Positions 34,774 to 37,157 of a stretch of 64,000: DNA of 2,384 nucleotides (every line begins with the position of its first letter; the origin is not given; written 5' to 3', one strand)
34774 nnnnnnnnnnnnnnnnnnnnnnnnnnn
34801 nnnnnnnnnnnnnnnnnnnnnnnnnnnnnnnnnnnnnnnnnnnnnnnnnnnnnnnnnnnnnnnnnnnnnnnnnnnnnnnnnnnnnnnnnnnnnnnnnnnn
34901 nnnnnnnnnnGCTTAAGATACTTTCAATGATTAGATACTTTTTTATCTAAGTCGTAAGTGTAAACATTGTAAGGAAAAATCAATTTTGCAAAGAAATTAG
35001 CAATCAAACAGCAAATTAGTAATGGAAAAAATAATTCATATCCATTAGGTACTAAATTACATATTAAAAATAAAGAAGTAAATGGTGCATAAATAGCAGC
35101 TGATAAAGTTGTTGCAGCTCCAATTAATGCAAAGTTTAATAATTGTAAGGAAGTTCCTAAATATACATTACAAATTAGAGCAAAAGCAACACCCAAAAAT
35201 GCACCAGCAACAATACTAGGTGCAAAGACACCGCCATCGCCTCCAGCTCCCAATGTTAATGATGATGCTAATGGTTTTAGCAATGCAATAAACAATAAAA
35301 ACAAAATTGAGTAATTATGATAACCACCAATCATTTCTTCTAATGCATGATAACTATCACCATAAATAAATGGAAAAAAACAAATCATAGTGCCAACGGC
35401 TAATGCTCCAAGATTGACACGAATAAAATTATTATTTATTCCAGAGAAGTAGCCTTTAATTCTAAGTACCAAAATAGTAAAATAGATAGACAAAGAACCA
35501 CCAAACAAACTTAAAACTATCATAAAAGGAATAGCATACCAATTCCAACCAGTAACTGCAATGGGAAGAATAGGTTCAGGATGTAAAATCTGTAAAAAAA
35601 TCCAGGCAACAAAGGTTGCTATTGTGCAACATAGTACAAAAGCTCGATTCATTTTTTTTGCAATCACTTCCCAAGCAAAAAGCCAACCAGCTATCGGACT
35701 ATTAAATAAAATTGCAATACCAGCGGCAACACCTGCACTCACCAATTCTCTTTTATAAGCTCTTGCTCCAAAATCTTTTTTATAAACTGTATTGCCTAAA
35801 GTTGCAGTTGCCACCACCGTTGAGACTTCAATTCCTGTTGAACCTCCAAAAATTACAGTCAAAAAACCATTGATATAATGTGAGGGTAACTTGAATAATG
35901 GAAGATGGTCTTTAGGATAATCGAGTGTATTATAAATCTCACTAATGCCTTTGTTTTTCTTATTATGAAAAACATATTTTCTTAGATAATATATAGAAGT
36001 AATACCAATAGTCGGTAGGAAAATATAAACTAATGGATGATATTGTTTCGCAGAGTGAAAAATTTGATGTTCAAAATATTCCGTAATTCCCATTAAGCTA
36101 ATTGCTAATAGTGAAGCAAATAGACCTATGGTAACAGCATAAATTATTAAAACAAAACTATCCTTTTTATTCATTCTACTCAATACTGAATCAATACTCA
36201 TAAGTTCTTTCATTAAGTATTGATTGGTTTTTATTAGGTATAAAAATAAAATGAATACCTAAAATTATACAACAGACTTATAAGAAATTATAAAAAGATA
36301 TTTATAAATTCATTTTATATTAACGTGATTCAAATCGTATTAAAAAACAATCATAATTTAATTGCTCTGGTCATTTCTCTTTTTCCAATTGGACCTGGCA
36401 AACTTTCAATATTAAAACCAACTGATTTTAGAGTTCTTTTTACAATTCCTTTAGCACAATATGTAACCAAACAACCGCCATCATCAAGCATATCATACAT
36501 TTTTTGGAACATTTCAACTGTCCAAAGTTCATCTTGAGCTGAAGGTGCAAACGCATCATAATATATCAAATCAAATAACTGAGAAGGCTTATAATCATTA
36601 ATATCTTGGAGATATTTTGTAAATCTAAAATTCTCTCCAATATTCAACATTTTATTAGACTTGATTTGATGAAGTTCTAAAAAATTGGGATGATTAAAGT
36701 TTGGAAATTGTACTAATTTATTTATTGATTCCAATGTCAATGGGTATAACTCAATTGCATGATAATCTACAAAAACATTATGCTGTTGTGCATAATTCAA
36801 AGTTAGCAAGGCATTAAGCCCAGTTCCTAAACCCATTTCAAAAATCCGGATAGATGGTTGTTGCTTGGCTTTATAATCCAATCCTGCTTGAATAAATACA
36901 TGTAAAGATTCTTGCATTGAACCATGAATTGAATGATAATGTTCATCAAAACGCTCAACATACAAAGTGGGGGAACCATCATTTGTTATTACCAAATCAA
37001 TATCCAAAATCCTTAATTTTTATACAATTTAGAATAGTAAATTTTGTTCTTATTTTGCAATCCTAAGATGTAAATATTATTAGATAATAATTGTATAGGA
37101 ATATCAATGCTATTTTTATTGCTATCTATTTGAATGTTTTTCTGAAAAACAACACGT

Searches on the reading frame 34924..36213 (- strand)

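Call 47: search_protein_families(library=pfam, proteins=[window:34924-36213:-], max_evalue=0.0001)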
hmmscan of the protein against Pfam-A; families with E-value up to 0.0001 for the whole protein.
window:34924-36213:- (429 aa): 1 family
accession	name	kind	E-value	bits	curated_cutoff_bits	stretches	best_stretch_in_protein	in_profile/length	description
PF00654.25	Voltage_CLC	-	5.8e-63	213.6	24.8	1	73-409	4-345/346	Voltage gated chloride channel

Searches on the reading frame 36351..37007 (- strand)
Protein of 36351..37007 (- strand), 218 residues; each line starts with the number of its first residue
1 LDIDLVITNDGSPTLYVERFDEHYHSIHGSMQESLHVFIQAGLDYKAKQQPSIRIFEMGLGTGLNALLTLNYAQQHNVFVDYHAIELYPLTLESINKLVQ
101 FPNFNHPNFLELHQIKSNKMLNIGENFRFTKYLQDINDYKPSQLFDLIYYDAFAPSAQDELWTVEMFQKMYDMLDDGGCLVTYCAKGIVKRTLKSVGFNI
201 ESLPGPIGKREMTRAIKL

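Call 47: search_protein_families(library=pfam, proteins=[window:36351-37007:-], max_evalue=0.0001)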
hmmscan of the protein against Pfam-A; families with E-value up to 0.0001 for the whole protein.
window:36351-37007:- (218 aa): 1 family
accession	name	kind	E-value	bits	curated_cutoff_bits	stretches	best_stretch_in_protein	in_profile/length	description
PF05430.17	Methyltransf_30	-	8.3e-21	74.6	22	1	125-217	29-123/124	S-adenosyl-L-methionine-dependent methyltransferase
